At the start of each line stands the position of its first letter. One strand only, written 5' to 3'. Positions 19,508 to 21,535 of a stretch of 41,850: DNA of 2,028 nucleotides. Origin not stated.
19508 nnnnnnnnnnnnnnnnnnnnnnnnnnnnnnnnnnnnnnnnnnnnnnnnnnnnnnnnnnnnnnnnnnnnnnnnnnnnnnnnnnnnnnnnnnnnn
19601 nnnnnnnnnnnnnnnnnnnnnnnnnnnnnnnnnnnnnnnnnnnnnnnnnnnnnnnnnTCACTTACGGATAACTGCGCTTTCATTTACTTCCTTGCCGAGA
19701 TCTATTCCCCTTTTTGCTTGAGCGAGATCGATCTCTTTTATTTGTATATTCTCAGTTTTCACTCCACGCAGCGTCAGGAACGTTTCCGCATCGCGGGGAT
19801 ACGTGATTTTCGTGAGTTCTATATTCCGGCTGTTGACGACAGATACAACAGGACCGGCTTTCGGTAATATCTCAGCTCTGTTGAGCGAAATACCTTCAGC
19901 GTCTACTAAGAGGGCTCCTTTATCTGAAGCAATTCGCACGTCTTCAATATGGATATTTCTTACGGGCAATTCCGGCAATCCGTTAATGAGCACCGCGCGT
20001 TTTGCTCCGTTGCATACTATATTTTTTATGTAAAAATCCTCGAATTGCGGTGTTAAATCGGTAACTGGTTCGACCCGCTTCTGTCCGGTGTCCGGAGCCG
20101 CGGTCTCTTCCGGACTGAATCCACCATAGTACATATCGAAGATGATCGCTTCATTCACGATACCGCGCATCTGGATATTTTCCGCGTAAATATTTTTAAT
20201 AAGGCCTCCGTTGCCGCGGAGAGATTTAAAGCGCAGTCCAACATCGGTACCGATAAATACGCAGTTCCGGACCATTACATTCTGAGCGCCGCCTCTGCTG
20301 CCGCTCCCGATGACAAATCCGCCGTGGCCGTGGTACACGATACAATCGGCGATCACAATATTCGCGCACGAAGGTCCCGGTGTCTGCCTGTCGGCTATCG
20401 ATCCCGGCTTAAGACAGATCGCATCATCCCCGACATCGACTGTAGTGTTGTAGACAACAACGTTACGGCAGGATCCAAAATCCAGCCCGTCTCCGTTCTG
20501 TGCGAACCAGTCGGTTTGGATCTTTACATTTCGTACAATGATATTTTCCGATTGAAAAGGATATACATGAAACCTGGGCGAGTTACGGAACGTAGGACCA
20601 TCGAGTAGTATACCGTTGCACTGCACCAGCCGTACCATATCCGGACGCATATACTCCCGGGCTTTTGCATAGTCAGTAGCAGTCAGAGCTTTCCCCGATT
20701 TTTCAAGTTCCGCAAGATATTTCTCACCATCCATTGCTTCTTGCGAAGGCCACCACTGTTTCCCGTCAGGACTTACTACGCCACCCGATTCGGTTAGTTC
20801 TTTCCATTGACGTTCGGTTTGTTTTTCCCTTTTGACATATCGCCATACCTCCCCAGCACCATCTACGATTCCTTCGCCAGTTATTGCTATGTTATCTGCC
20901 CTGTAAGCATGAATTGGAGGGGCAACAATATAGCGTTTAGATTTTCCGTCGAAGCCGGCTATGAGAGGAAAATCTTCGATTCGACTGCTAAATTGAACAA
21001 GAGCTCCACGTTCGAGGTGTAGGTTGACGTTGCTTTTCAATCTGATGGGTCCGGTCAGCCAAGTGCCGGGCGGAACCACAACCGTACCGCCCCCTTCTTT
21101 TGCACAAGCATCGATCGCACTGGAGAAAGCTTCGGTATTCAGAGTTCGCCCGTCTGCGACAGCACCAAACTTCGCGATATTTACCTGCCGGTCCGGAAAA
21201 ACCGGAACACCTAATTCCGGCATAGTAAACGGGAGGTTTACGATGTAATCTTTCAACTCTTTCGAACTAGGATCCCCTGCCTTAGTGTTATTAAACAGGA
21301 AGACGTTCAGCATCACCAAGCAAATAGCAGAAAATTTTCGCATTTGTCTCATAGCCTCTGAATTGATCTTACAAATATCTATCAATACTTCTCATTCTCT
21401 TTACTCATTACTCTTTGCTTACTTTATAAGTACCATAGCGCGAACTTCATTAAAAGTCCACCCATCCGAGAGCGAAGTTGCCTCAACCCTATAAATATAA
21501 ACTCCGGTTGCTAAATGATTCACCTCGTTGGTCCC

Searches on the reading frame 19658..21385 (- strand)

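Call 5: search_protein_families(library=pfam, proteins=[window:19658-21385:-])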
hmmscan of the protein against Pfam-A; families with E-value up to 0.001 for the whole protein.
window:19658-21385:- (575 aa): 3 families
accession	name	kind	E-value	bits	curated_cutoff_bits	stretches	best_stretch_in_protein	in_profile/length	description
PF00295.23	Glyco_hydro_28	-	3.3e-31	109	22.9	1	243-487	86-308/324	Glycosyl hydrolases family 28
PF12708.12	Pect-lyase_RHGA_epim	-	3.7e-13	50.2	27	1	68-122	2-58/213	Rhamnogalacturonase A/epimerase, pectate lyase-like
PF13229.12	Beta_helix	-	4.1e-07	30.2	25.9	1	251-384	26-142/158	Right handed beta helix region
